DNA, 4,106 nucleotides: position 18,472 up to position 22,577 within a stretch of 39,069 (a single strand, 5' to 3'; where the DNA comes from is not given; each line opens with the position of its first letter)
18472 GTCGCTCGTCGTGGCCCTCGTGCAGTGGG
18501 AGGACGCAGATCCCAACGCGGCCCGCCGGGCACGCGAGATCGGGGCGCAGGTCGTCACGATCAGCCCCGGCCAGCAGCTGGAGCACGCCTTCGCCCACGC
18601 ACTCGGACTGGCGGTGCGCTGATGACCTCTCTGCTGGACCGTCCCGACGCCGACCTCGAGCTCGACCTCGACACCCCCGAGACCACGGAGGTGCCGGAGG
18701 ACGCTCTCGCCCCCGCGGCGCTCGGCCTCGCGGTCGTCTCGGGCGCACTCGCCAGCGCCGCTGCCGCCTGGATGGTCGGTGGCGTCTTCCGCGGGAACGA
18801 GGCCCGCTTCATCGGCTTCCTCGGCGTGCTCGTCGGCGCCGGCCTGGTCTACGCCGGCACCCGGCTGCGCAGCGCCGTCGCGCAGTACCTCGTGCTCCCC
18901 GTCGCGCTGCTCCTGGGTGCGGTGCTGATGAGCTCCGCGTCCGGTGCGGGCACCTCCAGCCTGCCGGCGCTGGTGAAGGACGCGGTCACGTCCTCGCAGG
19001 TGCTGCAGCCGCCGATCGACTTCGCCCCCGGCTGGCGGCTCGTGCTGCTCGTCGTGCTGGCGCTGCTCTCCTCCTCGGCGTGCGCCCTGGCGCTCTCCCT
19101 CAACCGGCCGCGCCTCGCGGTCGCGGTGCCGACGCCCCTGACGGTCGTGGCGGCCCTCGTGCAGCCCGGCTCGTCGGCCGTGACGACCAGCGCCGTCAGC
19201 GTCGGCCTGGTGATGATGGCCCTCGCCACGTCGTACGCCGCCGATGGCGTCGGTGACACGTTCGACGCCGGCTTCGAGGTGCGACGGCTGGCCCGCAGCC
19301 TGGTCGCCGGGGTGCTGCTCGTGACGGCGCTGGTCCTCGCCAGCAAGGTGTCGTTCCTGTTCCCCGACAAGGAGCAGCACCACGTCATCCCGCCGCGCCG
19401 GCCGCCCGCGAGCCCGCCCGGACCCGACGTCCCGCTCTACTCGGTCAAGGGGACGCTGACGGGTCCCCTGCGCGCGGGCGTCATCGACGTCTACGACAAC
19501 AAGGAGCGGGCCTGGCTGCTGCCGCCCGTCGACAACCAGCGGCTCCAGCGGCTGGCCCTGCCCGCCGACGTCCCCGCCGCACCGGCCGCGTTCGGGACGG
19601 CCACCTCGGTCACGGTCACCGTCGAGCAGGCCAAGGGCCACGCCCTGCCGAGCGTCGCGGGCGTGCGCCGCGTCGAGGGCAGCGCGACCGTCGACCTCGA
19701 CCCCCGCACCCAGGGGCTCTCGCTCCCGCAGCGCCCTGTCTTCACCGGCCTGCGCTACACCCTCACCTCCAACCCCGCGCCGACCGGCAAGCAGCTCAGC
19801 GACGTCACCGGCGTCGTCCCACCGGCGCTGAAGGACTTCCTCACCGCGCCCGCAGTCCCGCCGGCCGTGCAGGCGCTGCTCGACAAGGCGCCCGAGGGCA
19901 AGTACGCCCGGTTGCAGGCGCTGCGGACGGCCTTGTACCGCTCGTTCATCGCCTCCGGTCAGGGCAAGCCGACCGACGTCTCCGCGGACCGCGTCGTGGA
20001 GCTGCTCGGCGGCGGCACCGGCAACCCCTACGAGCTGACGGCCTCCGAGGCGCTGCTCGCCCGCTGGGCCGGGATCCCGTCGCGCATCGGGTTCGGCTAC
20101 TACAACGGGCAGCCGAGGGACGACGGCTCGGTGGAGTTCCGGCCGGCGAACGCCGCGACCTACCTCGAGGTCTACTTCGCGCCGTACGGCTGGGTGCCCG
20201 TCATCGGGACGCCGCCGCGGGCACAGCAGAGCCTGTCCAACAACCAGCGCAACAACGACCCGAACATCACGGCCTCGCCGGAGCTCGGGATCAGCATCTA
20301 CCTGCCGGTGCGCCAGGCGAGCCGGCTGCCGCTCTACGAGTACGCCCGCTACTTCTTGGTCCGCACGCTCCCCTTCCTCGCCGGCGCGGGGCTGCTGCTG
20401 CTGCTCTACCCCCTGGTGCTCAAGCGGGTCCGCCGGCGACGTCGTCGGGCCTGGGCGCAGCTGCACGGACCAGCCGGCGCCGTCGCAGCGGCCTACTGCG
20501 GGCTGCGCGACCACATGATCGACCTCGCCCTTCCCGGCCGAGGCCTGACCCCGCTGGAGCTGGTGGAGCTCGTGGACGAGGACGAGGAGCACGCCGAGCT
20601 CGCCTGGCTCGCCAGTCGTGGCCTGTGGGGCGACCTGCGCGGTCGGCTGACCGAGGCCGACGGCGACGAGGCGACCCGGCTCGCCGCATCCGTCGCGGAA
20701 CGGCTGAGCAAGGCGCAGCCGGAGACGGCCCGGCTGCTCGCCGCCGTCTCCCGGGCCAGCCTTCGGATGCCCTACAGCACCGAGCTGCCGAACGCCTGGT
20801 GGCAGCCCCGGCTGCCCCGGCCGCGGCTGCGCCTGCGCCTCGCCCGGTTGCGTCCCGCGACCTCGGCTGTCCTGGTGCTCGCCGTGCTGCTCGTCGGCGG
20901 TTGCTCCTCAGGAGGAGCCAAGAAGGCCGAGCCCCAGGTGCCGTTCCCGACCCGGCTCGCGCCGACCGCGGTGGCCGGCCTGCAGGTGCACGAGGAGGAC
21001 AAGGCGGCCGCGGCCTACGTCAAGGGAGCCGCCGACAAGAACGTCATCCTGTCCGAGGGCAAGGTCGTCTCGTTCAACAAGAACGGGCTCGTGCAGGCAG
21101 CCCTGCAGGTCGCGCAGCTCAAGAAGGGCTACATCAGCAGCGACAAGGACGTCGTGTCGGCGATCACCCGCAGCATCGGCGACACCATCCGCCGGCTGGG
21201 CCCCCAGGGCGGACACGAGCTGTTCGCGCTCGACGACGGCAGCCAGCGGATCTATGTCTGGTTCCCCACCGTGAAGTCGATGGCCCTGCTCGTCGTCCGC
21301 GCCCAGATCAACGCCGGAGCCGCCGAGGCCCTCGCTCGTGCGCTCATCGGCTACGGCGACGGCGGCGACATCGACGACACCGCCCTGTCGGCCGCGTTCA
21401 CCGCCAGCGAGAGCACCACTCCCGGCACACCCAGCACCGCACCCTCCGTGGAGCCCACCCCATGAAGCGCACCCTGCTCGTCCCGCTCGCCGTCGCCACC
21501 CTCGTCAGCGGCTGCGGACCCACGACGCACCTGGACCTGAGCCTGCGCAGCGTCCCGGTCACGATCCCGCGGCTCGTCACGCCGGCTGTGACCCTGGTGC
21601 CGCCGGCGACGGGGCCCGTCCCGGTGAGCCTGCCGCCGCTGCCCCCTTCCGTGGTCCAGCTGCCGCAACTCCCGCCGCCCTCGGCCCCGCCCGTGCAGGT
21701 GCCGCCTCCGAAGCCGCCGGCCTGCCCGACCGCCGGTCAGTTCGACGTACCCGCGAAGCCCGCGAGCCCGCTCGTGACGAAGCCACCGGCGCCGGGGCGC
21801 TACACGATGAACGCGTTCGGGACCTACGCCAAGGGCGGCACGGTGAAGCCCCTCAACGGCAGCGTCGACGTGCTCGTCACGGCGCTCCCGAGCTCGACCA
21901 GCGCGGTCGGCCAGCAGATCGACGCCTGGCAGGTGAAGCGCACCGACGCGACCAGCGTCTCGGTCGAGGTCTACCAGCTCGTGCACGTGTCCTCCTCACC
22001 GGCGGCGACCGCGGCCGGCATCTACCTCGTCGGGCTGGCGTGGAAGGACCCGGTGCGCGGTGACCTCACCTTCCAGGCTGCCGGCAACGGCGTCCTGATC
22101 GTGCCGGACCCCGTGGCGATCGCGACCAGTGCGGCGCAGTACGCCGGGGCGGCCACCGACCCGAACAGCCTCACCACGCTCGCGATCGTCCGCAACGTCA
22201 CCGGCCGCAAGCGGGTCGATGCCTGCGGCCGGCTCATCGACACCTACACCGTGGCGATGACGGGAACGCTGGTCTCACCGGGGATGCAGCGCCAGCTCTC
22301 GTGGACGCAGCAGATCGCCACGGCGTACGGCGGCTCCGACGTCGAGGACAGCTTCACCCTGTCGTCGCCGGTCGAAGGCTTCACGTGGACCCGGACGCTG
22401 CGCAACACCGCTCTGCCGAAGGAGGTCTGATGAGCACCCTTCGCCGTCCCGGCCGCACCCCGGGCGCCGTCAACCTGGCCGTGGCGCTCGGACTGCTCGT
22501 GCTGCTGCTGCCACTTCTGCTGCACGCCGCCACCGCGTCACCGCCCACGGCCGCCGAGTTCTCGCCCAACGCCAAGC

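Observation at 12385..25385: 13-kb overlap-coupled operon joining a fully fused Liv-type ABC transporter to MoxR-DUF58-transglutaminase-like and three exported proteins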

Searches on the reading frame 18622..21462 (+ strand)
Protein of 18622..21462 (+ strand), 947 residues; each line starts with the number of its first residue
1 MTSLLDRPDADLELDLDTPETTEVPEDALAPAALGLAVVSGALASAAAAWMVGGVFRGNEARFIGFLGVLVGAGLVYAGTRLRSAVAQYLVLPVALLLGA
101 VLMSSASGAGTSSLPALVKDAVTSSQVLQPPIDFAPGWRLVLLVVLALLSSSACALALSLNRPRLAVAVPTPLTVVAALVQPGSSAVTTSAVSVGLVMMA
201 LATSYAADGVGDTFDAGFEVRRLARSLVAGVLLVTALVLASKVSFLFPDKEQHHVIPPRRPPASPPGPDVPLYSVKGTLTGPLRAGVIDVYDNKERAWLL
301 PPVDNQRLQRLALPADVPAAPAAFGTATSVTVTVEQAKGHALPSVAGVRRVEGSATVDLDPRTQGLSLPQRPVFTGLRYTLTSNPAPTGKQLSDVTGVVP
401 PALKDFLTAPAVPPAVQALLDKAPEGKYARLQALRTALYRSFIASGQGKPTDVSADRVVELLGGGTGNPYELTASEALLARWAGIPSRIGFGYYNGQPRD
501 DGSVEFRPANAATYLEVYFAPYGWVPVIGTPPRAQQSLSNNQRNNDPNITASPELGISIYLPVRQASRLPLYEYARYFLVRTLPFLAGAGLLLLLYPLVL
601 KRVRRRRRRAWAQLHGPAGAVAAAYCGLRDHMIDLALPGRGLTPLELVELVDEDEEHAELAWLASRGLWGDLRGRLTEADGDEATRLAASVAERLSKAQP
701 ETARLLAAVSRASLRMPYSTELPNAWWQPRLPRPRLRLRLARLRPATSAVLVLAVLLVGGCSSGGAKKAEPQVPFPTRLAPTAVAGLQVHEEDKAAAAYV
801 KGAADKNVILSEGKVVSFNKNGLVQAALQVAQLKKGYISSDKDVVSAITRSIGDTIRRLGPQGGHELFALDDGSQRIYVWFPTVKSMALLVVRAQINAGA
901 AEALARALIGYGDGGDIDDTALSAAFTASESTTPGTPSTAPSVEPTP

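Call 10: search_protein_families(library=pfam, proteins=[window:18622-21462:+], max_evalue=0.01)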
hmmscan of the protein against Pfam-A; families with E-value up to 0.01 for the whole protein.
window:18622-21462:+ (947 aa): 2 families
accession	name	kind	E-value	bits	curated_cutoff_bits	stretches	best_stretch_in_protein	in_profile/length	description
PF01841.26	Transglut_core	-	4e-10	40.4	23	1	424-527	11-106/108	Transglutaminase-like superfamily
PF11992.13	TgpA_N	-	1.1e-06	28.4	30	1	273-385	222-328/333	TgpA N-terminal domain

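Call 38: search_protein_families(library=ncbifam, proteins=[window:18622-21462:+], max_evalue=0.01)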
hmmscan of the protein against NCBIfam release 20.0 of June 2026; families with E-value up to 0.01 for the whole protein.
window:18622-21462:+ (947 aa): 1 family
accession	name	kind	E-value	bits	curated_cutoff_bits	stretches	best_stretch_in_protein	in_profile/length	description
NF033922.0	opr_porin_1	subfamily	0.0033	16.9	100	1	792-858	177-238/328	Opr family porin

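Call 59: search_protein_families(library=padloc, proteins=[window:18622-21462:+], max_evalue=0.001)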
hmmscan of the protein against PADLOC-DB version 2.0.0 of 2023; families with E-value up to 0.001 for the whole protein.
window:18622-21462:+ (947 aa): 0 families

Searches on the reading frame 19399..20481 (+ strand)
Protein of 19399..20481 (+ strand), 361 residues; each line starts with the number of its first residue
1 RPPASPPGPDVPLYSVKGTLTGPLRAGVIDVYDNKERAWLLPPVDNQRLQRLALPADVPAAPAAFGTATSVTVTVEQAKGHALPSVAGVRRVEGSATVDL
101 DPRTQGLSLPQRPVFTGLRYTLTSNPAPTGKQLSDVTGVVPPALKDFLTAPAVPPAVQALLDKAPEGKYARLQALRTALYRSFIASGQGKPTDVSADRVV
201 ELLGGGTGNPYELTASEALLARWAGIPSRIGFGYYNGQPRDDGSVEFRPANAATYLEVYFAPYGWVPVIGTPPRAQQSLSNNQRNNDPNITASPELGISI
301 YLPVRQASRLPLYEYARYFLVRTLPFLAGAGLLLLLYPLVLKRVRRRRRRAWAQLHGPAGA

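Call 34: search_solved_structures(query=window:19399-20481:+, max_evalue=10, show_alignments=3)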
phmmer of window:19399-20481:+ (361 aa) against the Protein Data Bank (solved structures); distinct sequences matched with E-value up to 10: 2.
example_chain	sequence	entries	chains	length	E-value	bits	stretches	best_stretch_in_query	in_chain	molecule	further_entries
6g49_A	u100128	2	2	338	0.037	16.8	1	155-277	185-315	Protein-glutamine gamma-glutamyltransferase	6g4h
3a9f_A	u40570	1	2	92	1.5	11.5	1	49-97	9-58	Cytochrome c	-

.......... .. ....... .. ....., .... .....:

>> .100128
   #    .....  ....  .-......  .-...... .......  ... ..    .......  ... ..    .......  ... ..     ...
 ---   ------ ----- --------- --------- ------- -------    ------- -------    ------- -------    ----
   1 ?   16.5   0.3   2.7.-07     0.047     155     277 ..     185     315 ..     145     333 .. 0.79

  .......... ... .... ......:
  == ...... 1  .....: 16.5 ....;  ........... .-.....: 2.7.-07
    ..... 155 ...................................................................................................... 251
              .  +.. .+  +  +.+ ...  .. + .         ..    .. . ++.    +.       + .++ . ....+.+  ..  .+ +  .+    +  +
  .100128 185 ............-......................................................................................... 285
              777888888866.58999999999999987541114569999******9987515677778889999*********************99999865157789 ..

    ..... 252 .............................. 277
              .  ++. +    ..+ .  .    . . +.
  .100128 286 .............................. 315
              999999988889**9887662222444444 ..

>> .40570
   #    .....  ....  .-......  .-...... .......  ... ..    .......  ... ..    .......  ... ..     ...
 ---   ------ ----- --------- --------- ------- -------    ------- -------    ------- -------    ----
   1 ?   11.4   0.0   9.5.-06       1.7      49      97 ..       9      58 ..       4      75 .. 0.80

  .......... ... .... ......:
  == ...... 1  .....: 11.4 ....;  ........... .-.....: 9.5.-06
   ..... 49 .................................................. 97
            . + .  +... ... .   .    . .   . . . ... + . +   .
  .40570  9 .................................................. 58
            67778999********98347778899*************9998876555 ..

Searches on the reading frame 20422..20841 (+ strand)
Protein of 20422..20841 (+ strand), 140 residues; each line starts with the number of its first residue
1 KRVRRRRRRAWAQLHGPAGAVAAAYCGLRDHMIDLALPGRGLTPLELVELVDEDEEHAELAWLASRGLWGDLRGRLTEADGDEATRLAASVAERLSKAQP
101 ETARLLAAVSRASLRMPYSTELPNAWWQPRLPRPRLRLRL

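Call 82: search_protein_families(library=pfam, proteins=[window:20422-20841:+], max_evalue=5)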
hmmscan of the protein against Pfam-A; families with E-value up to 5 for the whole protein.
window:20422-20841:+ (140 aa): 2 families
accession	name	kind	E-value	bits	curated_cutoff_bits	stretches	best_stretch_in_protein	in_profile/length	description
PF00424.23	REV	-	0.027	14.9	22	1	4-38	42-77/94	REV protein (anti-repression trans-activator protein)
PF11374.13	DUF3176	-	0.18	12.5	27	0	105-128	25-48/105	Protein of unknown function (DUF3176)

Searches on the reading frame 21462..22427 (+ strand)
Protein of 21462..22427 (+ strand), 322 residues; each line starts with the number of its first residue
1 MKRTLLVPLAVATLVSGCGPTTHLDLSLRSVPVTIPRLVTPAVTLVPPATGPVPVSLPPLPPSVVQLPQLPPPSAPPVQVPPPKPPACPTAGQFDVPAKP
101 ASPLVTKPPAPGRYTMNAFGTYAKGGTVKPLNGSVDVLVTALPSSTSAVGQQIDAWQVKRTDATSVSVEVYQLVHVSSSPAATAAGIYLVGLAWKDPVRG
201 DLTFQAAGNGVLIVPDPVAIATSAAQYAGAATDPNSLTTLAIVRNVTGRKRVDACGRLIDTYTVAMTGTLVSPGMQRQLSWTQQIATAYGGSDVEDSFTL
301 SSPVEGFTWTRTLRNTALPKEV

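Call 10: search_protein_families(library=pfam, proteins=[window:21462-22427:+], max_evalue=0.01)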
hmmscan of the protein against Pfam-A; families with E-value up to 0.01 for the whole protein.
window:21462-22427:+ (322 aa): 0 families

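Call 38: search_protein_families(library=ncbifam, proteins=[window:21462-22427:+], max_evalue=0.01)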
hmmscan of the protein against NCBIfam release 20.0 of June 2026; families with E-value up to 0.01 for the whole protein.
window:21462-22427:+ (322 aa): 0 families

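Call 45: find_homologous_proteins(query=window:21462-22427:+)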
Query window:21462-22427:+ (322 aa): 140 proteins with E <= 0.001 among 8000 candidates; the best 120 are listed.
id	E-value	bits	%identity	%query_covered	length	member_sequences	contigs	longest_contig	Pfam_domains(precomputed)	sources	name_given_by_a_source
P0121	3.0e-202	689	100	100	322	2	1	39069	-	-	-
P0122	3.4e-122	426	64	100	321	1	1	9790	-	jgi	jgi:hypothetical protein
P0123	3.9e-122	426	63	97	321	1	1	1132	-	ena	-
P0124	3.0e-111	390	59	99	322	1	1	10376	-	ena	-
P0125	3.4e-111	390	60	99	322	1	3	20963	-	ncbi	-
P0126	1.2e-110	388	58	99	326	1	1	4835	-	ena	-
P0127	2.2e-110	387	60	99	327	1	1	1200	-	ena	-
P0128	4.7e-110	386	58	95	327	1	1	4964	-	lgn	-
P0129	5.6e-108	379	57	99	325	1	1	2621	-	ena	-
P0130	1.7e-106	374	56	100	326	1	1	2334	-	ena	-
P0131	1.6e-105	371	59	99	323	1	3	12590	-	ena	-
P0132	3.2e-105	370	57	94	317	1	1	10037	-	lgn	-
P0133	7.6e-105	369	57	95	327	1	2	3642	-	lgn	-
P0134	1.1e-104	369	59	98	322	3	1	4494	-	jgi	jgi:hypothetical protein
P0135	1.5e-104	368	56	99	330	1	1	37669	-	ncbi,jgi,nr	ncbi:MAG: hypothetical protein QOE05_122 [Actinomycetota bacterium]|jgi:hypothetical protein|nr:hypo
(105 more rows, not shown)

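Call 53: predict_structure(alignment_id=A2)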
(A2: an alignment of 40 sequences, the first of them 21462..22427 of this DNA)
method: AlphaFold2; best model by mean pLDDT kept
length: 322 residues; sequences in the alignment: 40
mean_pLDDT: 87.0   pTM: 0.79
mean pLDDT of the five models: 87.0, 85.5, 85.2, 83.4, 83.3
residues with pLDDT >= 90: 224; 70-90: 47; 50-70: 36; < 50: 15
segments of 3 or more residues with pLDDT < 50: 1-6, 38-40
pLDDT, mean of each block of 10 residues (from residue 1): 48 55 52 51 66 80 71 76 84 96 97 96 96 96 95 97 95 97 97 95 92 97 91 93 97 97 98 95 98 98 95 95 74
secondary structure, 60 per line:
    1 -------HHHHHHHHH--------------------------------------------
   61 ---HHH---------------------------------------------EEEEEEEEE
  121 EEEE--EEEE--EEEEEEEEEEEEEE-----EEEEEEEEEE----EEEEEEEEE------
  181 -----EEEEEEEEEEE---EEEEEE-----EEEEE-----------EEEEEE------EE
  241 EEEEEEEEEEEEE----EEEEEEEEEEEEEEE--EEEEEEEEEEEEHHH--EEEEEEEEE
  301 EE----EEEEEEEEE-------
elements in order: H8-16 E112-124 E127-130 E133-146 E152-161 E166-174 E186-196 E200-205 E211-215 E227-232 E239-253 E258-272 E275-286 E292-302 E307-315

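Call 56: fold_search(model_id=the predicted structure, library=pdb)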
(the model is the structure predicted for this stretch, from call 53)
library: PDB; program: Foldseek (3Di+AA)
matches with E <= 10: 641; with E <= 0.001: 1
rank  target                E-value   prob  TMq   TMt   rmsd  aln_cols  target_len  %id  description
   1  3fzx                  3.2e-04  1.00  0.35  0.49   8.3       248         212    8  CRYSTAL STRUCTURE OF A PUTATIVE EXPORTED PROTEIN WITH YMCC-LIKE FOLD (BF2203) FROM BACTEROIDES FRAGILIS NCTC 9343 AT 2.2 (released 2009-02-03)
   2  4fvs_E                1.6e-03  1.00  0.30  0.41  12.2       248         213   11  Crystal structure of a putative lipoprotein (BDI_3050) from Parabacteroides distasonis ATCC 8503 at 2.70 A resolution (released 2012-07-25)
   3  4fvs_A                2.0e-03  1.00  0.29  0.40  11.0       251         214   10  Crystal structure of a putative lipoprotein (BDI_3050) from Parabacteroides distasonis ATCC 8503 at 2.70 A resolution (released 2012-07-25)
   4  4z48_A                2.2e-03  0.90  0.21  0.25  13.3       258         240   10  Crystal structure of a DUF1329 family protein (DESPIG_00262) from Desulfovibrio piger ATCC 29098 at 1.75 A resolution (released 2015-04-22)
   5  2in5_A                6.0e-03  0.99  0.26  0.39   9.9       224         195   11  Crystal Structure of the hypothetical lipoprotein YmcC from Escherichia coli (K12), Northeast Structural Genomics targ (released 2006-11-07)
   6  2in5_B                8.0e-03  0.98  0.26  0.39  10.8       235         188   11  Crystal Structure of the hypothetical lipoprotein YmcC from Escherichia coli (K12), Northeast Structural Genomics targ (released 2006-11-07)
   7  2zf4_B                2.5e-02  0.60  0.18  0.27  18.9       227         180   11  Crystal Structure of VioE complexed with phenylpyruvic acid (released 2008-01-01)
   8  6ehb_C                3.1e-02  0.16  0.14  0.13  22.8       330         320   11  OmpU, an outer membrane protein, of Vibrio cholerae (released 2018-04-25)
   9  6ehb_B                4.5e-02  0.16  0.13  0.13  22.7       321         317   10  OmpU, an outer membrane protein, of Vibrio cholerae (released 2018-04-25)
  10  1euo                  5.5e-02  0.15  0.11  0.17  20.0       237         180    8  Crystal structure of nitrophorin 2 (prolixin-S) (released 2000-05-10)
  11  7dna_F                6.7e-02  0.10  0.13  0.17  14.5       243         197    6  Photocleavable Fluorescent Protein in green and red form (released 2021-01-27)
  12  2q03_A                8.1e-02  0.21  0.12  0.23  14.8       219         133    7  Crystal structure of uncharacterized protein (YP_563039.1) from Shewanella denitrificans OS217 at 1.80 A resolution (released 2007-05-29)
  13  2q03_B                1.0e-01  0.21  0.12  0.24  15.0       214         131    7  Crystal structure of uncharacterized protein (YP_563039.1) from Shewanella denitrificans OS217 at 1.80 A resolution (released 2007-05-29)
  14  9tp6_B                1.0e-01  0.21  0.18  0.22  13.9       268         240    6  Structure of LolA3 from Porphyromonas gingivalis (released 2026-02-18)
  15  1pm1                  1.0e-01  0.12  0.11  0.17  19.8       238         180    8  Crystal structure of nitrophorin 2 L122V/L132V mutant complex with imidazole (released 2004-06-22)
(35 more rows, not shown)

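Call 59: search_protein_families(library=padloc, proteins=[window:21462-22427:+], max_evalue=0.001)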
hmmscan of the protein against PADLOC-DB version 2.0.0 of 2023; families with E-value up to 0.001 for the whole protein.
window:21462-22427:+ (322 aa): 0 families

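Call 82: search_protein_families(library=pfam, proteins=[window:21462-22427:+], max_evalue=5)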
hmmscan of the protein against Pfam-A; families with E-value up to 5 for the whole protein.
window:21462-22427:+ (322 aa): 0 families
